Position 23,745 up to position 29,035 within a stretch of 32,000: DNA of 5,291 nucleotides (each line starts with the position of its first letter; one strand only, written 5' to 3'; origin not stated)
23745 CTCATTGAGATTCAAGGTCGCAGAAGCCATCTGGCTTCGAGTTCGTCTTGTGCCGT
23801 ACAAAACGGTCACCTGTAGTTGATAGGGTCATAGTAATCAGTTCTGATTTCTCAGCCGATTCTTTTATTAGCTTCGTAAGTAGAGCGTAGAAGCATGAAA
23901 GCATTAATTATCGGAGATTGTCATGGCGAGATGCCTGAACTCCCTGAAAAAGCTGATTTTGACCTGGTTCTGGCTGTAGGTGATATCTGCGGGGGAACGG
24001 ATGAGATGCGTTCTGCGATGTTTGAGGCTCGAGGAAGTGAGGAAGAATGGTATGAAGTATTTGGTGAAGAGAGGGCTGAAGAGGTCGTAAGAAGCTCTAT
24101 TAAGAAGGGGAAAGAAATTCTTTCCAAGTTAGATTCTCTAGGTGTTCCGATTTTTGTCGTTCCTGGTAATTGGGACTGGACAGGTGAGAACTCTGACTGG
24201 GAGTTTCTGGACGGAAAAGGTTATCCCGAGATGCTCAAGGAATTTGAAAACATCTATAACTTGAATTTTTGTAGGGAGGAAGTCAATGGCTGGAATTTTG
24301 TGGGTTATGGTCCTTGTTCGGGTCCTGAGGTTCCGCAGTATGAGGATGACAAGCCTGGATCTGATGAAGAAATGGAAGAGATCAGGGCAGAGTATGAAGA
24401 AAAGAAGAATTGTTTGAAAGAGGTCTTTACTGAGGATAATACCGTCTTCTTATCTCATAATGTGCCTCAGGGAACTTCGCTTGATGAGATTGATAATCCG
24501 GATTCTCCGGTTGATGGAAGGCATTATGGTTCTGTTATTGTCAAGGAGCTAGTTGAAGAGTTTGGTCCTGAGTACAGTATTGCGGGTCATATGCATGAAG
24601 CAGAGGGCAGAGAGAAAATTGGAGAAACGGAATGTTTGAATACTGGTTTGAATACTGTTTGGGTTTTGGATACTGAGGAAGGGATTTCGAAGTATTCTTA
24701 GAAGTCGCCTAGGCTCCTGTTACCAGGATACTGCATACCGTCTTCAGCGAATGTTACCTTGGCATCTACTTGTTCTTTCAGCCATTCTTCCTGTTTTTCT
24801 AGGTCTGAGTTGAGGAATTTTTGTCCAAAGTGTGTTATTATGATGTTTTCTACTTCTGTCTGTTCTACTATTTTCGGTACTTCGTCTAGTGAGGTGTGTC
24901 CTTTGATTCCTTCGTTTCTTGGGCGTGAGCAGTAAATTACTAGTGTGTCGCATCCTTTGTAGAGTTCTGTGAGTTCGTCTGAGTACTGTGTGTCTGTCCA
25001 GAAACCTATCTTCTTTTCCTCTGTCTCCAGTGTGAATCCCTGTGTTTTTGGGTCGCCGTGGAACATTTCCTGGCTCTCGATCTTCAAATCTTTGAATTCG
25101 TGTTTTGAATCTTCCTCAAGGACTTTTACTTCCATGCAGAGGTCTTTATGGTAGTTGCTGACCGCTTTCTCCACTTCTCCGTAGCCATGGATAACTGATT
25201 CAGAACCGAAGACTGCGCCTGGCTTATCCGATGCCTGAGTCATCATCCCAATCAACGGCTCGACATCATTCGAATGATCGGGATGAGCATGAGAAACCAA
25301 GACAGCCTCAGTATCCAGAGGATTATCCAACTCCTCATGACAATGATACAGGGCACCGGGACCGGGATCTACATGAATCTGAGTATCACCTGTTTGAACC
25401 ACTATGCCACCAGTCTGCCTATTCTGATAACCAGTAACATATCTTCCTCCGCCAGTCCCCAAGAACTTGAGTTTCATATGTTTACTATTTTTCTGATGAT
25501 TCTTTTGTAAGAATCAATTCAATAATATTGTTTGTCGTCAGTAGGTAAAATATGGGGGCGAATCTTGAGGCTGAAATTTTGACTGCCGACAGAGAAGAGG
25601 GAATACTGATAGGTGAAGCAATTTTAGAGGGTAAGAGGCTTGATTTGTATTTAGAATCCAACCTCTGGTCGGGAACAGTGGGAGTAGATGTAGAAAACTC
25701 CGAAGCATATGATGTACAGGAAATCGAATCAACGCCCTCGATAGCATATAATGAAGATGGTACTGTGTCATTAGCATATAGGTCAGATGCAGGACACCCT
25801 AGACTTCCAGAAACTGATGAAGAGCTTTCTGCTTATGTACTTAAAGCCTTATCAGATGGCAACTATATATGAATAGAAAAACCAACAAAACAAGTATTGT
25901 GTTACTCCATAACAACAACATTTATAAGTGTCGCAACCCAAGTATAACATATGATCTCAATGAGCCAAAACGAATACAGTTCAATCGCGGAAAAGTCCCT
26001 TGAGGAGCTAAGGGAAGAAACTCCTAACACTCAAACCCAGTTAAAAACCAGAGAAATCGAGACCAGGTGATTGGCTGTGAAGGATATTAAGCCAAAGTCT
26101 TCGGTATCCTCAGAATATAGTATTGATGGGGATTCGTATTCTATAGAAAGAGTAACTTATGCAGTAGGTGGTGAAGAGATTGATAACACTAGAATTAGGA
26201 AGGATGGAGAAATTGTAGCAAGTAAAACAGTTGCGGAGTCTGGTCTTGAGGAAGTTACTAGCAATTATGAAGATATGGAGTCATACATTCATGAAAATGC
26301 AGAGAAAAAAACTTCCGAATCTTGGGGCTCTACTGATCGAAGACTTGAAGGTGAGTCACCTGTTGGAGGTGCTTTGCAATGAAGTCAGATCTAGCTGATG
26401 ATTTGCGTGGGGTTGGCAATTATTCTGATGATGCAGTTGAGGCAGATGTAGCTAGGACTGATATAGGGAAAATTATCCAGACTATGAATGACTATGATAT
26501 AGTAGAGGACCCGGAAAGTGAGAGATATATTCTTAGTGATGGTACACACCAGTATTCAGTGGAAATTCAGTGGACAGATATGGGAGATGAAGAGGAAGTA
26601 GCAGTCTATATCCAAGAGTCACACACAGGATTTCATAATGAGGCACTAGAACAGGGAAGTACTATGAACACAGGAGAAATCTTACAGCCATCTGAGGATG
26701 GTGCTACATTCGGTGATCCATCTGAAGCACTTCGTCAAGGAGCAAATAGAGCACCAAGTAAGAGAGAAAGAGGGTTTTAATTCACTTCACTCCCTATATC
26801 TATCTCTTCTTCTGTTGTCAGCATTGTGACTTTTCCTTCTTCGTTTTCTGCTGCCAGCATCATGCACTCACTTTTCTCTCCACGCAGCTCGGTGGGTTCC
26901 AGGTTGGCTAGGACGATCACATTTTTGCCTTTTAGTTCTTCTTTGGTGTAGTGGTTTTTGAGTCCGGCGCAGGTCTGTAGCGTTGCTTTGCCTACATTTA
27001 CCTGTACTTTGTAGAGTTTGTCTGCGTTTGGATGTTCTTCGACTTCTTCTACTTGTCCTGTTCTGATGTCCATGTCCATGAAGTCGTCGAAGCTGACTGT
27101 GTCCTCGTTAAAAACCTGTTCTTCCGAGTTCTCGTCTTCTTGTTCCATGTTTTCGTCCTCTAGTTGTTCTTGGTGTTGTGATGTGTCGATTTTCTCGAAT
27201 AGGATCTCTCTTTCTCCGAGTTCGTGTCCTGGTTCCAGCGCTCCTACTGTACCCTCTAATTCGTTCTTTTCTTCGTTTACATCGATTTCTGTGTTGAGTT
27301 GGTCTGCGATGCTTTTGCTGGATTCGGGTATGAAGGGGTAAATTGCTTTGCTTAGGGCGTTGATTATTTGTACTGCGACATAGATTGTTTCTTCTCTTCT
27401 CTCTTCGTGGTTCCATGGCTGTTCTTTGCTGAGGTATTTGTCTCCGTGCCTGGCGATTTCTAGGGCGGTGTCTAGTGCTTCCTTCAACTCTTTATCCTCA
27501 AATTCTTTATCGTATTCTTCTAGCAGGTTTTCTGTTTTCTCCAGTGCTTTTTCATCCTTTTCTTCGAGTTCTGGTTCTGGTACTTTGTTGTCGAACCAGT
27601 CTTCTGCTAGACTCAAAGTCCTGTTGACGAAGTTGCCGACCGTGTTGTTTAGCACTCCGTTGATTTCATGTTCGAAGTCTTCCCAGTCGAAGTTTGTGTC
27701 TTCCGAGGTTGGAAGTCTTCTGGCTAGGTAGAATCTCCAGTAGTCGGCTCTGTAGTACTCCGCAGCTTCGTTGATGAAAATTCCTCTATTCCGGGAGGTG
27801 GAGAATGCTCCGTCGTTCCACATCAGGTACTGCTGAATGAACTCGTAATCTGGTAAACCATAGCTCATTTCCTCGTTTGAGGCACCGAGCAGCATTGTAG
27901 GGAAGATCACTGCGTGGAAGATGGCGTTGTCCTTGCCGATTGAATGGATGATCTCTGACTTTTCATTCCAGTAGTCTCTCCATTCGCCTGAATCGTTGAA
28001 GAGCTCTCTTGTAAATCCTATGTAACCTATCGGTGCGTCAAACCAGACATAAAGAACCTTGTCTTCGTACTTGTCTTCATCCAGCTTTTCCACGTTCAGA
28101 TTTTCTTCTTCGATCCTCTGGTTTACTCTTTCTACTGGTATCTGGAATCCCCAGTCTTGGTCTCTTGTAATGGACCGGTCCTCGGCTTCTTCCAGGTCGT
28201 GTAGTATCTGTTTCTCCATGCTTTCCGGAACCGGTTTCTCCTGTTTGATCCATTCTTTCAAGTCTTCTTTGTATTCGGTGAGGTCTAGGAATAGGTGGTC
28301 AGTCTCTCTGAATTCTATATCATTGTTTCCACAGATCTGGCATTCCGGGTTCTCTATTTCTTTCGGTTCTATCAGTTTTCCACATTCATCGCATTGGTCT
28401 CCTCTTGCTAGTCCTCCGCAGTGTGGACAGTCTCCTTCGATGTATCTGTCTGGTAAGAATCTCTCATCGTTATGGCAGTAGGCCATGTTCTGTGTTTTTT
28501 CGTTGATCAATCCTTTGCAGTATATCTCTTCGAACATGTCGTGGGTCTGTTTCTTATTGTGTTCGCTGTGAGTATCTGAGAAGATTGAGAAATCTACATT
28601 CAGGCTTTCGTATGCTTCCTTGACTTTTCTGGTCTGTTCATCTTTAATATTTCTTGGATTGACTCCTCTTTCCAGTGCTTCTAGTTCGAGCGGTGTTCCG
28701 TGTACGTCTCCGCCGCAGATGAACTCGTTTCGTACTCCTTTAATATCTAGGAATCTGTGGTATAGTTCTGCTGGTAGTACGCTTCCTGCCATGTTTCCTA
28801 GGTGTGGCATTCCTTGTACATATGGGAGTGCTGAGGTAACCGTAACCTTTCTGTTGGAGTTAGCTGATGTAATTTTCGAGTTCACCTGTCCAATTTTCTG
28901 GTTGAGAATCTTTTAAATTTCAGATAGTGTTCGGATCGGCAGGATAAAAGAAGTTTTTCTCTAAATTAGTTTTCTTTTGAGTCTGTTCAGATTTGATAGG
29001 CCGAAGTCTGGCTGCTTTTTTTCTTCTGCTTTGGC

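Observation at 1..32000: Kilobase-scale mosaic of opposite strand-composition skews that cuts through intact genes and mostly ignores gene orientation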

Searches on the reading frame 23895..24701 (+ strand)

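Call 38: search_protein_families(library=pfam, proteins=[window:23895-24701:+], max_evalue=0.001)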
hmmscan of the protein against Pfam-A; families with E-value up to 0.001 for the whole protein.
window:23895-24701:+ (268 aa): 3 families
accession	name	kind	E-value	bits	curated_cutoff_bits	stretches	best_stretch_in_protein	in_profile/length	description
PF00149.33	Metallophos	-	4.2e-12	47.3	21.5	1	1-235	1-190/191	Calcineurin-like phosphoesterase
PF14582.11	Metallophos_3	-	1.4e-11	44.6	28.2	1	17-251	29-237/259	Metallophosphoesterase, calcineurin superfamily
PF12850.12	Metallophos_2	-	3.8e-05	24.2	27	0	50-251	17-133/154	Calcineurin-like phosphoesterase superfamily domain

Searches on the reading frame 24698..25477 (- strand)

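Call 38: search_protein_families(library=pfam, proteins=[window:24698-25477:-], max_evalue=0.001)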
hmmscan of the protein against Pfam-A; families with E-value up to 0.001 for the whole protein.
window:24698-25477:- (259 aa): 2 families
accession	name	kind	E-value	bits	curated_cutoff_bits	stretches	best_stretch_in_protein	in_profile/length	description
PF12706.13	Lactamase_B_2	-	4.5e-19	69.3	27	1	32-217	1-200/200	Beta-lactamase superfamily domain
PF13483.12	Lactamase_B_3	-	0.00011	22.7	24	1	27-159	12-107/160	Beta-lactamase superfamily domain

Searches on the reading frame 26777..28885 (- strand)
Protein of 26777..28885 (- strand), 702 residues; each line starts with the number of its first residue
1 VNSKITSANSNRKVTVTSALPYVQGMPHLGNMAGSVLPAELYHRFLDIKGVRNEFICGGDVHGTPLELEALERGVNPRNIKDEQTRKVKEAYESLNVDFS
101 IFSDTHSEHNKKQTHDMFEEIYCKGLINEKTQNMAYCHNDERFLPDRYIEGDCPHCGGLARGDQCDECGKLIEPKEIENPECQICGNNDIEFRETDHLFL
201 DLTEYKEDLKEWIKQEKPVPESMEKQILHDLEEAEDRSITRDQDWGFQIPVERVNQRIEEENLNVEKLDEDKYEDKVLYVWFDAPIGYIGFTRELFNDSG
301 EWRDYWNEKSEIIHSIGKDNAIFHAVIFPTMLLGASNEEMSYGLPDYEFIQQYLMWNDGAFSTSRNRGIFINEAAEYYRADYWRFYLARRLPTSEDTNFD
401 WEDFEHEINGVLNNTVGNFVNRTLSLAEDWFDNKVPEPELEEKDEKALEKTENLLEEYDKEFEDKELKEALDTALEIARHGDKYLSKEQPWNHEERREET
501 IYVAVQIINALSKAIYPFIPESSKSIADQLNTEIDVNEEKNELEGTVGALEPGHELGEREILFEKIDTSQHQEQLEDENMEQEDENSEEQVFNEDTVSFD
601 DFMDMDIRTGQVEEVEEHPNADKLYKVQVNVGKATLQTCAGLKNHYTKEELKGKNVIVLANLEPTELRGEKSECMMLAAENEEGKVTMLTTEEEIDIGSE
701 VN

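Call 27: find_related_loci(query=window:26777-28885:-, collection=genome_contigs, flank=10000)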
Query window:26777-28885:- (702 aa) in genome_contigs; peptide patterns used: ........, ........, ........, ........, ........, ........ (x = any residue, [..] = any of these).
35 stretches matched a pattern; 4 encode a relative of the query (tblastn E <= 1e-3); 4 distinct loci.
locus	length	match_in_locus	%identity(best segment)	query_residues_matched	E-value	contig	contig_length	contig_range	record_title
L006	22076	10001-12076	84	9-701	0e+0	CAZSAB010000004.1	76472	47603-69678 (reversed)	MAG TPA_asm: uncultured archaeon isolate SRP090399_co2_41 genome assembly, contig: NODE_48_length_76472_cov_7.862374, wh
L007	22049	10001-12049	60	11-701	0e+0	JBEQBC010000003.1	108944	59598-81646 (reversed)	MAG: Candidatus Nanohaloarchaea archaeon isolate 04_S200.metabat2_refined.015 NODE_13_length_108944_cov_43.154783, whole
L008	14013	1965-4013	61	11-701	0e+0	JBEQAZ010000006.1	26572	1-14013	MAG: Candidatus Nanohaloarchaea archaeon isolate 04_S200.metabat_sspec.017_sub NODE_270_length_26572_cov_30.067915, whol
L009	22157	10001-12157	33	1-694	5e-124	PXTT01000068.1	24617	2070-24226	MAG: Bacteroidetes bacterium QS_9_68_14 qs_9_scaffold_733, whole genome shotgun sequence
